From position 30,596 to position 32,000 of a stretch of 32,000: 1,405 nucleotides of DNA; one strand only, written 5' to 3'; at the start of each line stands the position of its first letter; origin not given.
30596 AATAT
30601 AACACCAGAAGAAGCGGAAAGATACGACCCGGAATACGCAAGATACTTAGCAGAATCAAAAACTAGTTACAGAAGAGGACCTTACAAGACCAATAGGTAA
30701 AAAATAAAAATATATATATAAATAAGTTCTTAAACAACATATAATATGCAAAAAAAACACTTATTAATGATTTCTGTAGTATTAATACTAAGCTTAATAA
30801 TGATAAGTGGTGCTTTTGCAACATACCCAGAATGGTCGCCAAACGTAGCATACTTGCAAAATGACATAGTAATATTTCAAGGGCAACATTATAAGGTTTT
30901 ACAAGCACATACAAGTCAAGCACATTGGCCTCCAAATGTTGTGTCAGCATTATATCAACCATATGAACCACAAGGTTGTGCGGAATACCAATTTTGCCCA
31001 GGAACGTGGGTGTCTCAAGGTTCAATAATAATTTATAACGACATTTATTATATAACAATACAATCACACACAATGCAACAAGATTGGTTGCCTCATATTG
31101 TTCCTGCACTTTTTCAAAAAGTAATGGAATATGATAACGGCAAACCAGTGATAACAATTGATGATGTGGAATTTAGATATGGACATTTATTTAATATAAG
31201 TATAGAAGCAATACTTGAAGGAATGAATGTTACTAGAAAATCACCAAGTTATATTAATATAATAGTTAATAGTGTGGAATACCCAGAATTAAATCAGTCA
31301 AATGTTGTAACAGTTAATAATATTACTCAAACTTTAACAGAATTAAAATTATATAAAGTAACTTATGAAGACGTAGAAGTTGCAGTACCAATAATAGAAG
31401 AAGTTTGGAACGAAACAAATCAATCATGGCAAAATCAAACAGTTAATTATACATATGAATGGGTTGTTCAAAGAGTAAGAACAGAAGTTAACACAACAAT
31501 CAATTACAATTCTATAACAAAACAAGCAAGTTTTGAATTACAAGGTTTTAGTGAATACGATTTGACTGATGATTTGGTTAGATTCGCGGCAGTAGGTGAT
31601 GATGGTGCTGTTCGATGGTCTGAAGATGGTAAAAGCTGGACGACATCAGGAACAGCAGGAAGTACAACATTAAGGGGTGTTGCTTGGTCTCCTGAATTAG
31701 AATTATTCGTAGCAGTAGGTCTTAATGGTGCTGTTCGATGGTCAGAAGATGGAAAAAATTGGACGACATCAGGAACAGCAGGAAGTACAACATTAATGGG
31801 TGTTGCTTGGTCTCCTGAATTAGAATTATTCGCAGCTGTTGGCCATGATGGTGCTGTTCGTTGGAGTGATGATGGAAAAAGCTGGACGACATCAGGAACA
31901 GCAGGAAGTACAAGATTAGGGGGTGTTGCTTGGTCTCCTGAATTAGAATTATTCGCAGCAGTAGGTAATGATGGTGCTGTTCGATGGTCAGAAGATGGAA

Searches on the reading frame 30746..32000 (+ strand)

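Call 39: search_protein_families(library=pfam, proteins=[window:30746-32000:+], max_evalue=0.01)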
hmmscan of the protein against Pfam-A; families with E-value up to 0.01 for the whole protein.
window:30746-32000:+ (418 aa): 7 families
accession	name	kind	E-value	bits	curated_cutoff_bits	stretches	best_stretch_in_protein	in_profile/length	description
PF02839.19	CBM_5_12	-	8.4e-15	55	26.2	1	29-70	1-43/44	Carbohydrate-binding module family 5/12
PF00400.38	WD40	-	3.6e-05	24.6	27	0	348-372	12-36/39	WD domain, G-beta repeat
PF25174.1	Beta-prop_THOC3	-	0.00041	19.9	305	1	279-413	16-154/272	THOC3 beta-propeller domain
PF23414.1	Beta-prop_EML_2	-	0.00048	20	90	0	350-412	1-63/266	Echinoderm microtubule-associated protein second beta-propeller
PF12894.13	ANAPC4_WD40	-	0.00075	20.1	22.9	0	353-413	1-63/91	Anaphase-promoting complex subunit 4 WD40 domain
PF09956.15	Phage_cement_2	-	0.0012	19.6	24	0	329-357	65-91/103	Phage cement protein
PF07676.18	PD40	-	0.0015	18.9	20.9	0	366-379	9-22/38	WD40-like Beta Propeller Repeat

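Call 40: search_protein_families(library=phrogs, proteins=[window:30746-32000:+], max_evalue=0.01)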
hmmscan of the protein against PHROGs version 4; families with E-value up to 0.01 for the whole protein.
window:30746-32000:+ (418 aa): 2 families
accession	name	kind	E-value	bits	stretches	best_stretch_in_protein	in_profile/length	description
phrog_27545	-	unknown function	4.2e-12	47.5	1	26-74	31-83/146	-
phrog_30034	-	unknown function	3.3e-09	37.9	2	86-133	157-208/263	-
